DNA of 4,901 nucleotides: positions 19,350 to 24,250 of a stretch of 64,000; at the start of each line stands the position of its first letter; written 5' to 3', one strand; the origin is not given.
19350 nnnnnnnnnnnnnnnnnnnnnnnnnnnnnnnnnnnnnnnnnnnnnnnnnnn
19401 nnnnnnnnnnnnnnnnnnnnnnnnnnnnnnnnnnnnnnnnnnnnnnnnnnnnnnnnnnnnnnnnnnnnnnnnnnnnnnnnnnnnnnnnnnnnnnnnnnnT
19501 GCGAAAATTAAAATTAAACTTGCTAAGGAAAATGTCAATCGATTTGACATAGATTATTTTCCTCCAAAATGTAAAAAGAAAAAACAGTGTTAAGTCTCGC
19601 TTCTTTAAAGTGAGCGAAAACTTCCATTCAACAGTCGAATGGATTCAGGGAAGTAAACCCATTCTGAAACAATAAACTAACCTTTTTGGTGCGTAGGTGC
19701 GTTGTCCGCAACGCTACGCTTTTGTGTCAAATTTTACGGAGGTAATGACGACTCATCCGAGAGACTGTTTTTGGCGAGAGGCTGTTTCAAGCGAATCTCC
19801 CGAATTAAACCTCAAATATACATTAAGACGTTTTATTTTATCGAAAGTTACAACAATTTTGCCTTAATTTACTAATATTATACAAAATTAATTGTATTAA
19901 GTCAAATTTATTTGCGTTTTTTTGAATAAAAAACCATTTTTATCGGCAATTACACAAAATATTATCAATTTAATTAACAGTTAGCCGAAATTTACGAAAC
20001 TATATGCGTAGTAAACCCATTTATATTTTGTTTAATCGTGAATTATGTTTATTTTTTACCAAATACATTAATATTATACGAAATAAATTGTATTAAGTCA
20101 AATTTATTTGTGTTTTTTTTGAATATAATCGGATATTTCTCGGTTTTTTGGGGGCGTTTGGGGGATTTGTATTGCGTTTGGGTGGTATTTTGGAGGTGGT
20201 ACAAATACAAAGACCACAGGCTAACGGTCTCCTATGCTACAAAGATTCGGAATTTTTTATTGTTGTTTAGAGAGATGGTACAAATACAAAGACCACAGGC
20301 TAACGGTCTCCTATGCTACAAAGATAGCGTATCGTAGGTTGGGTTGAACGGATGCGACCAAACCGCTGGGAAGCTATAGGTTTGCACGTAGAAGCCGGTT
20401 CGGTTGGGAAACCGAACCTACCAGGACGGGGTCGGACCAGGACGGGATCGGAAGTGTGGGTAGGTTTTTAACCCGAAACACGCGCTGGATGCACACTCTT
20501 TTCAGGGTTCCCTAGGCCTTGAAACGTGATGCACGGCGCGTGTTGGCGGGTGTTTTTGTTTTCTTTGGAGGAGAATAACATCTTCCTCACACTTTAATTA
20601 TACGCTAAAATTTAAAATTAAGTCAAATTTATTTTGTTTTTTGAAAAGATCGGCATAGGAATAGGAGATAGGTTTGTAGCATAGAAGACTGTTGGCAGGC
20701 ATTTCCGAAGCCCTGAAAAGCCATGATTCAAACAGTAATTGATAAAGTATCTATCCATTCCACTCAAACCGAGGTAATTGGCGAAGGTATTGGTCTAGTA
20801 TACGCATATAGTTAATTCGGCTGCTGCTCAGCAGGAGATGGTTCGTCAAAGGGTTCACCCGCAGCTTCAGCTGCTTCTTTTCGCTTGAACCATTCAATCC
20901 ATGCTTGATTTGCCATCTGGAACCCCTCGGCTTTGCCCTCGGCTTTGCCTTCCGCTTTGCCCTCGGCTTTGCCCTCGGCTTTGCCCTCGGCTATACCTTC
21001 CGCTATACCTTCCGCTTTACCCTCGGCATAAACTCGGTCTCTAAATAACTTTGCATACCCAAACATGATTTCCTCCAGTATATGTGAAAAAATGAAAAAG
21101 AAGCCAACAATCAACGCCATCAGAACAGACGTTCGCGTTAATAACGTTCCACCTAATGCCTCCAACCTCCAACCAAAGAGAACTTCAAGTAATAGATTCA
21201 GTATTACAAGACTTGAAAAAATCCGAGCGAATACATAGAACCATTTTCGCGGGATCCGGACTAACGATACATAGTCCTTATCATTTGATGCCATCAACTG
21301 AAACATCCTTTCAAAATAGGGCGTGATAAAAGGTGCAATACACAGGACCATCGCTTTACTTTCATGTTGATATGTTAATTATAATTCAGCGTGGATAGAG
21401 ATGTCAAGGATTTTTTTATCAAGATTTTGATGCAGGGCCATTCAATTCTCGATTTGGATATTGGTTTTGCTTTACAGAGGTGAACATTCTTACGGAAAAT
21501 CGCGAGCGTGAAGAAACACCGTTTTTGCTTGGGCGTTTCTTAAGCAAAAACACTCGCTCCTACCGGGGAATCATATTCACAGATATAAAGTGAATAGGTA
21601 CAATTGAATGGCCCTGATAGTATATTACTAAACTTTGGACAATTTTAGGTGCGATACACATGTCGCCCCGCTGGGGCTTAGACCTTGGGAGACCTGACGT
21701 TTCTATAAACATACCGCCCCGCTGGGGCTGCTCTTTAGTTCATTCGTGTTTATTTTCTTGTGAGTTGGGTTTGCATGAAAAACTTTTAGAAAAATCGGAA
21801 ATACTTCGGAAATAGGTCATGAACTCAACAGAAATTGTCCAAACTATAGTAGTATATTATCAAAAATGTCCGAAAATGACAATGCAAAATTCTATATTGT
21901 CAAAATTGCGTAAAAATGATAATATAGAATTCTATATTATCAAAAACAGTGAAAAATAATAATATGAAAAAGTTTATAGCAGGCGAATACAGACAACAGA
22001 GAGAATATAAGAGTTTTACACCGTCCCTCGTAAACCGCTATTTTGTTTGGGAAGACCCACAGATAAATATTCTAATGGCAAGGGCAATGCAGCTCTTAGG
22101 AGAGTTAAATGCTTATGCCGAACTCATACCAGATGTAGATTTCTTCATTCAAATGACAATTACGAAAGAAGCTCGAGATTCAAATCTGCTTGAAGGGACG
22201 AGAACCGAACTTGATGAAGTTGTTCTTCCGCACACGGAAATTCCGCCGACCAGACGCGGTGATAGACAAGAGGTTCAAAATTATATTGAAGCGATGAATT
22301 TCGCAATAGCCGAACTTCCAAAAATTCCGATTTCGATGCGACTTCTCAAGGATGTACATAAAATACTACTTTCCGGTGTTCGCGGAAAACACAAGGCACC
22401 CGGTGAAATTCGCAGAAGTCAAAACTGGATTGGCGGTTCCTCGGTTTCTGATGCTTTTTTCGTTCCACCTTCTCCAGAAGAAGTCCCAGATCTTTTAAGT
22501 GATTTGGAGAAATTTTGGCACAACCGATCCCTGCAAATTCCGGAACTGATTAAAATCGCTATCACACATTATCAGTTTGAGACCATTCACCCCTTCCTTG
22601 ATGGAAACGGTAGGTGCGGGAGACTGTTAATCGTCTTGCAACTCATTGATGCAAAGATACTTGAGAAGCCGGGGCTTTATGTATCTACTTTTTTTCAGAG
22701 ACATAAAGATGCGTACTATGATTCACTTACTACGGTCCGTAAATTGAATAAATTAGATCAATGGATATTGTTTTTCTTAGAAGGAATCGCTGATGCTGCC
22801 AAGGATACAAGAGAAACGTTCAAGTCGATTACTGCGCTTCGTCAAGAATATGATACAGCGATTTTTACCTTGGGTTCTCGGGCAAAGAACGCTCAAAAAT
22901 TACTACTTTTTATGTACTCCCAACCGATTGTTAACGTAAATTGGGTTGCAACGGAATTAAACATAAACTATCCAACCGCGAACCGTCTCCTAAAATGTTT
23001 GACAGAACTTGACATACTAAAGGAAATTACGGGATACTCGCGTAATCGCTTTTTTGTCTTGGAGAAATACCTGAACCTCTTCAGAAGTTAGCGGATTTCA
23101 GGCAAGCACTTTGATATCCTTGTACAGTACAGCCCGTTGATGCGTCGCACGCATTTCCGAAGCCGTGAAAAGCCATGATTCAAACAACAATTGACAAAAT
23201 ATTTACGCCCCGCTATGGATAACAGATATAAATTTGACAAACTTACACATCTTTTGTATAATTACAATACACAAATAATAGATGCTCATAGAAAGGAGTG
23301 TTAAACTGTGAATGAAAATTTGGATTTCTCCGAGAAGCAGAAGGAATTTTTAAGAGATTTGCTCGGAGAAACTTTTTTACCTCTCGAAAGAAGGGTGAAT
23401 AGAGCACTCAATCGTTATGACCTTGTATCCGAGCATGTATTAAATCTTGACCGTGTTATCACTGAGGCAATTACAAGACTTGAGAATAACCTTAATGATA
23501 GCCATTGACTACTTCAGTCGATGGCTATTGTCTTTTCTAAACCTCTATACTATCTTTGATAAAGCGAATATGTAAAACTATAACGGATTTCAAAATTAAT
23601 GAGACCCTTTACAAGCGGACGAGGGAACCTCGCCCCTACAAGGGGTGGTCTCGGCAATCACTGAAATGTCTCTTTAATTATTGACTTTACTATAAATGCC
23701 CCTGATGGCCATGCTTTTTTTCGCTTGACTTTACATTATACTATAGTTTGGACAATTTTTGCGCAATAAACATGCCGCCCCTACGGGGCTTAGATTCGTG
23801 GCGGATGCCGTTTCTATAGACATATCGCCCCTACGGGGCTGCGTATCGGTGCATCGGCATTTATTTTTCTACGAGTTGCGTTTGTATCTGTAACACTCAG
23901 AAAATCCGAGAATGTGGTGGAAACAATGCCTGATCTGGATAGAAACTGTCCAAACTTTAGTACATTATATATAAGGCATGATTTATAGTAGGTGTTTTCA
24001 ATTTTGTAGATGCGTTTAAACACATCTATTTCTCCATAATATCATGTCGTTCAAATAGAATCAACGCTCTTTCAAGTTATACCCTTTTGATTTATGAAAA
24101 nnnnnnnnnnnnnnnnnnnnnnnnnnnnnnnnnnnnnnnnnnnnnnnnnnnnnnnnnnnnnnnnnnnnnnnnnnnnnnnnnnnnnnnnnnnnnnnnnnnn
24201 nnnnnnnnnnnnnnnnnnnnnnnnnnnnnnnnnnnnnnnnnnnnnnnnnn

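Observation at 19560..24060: AT-rich accessory island: Fic AMPylator cassette bracketed by two direct copies of a roughly 250 bp MITE-like element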

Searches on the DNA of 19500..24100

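Call 11: search_rna_families(source=window, start=19500, end=24100, threshold=evalue, max_evalue=10, show_alignments=2)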
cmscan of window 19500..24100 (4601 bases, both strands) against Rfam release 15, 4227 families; matches with E-value up to 10: 1.
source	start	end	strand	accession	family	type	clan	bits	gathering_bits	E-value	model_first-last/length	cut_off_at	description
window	23768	23789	+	RF01687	Acido-Lenti-1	Gene; sRNA;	-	14.7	37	7.5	24-45/46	no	Acido-Lenti-1 RNA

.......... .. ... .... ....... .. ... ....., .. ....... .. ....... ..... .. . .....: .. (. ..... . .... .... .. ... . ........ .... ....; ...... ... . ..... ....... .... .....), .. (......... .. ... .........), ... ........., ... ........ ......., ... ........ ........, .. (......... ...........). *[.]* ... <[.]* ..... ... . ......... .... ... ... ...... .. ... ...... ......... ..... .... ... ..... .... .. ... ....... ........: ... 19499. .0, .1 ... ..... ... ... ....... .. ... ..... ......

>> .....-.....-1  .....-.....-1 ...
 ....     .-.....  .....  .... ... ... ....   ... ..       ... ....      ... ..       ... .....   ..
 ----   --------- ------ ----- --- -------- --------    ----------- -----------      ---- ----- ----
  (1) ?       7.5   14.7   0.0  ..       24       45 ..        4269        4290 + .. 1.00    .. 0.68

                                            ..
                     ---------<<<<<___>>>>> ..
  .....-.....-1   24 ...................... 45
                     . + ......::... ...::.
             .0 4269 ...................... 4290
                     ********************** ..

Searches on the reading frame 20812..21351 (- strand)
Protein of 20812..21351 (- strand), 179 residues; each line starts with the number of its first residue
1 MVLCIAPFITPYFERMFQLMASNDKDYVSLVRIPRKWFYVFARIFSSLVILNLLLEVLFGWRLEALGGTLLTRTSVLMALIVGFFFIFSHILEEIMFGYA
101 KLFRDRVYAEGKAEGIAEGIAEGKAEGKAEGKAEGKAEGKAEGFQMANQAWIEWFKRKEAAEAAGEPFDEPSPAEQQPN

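Call 12: search_protein_families(library=pfam, proteins=[window:20812-21351:-], max_evalue=0.01)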
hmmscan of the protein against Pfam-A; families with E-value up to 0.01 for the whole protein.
window:20812-21351:- (179 aa): 1 family
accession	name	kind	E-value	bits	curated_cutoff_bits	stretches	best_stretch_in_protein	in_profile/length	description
PF09811.14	Yae1_N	-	9.4e-05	22.5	27.5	0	123-151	1-29/39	Essential protein Yae1, N terminal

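Call 50: search_protein_families(library=ncbifam, proteins=[window:20812-21351:-], max_evalue=0.01)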
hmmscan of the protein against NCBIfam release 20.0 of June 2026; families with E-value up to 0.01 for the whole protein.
window:20812-21351:- (179 aa): 4 families
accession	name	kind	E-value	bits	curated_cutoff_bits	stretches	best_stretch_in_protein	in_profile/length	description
NF004270.2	PRK05687.2-1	equivalog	1.2e-07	31.5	180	1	107-149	46-88/223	flagellar assembly protein FliH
NF009925.1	PRK13386.1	equivalog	2.5e-06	26.9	192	1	107-150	42-85/228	flagellar assembly protein FliH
NF004267.1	PRK05687.1-3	equivalog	6.3e-06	25.5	293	1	108-147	80-119/266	flagellar assembly protein FliH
NF004266.1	PRK05687.1-1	equivalog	0.0017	17.8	260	1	110-149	52-91/230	flagellar assembly protein FliH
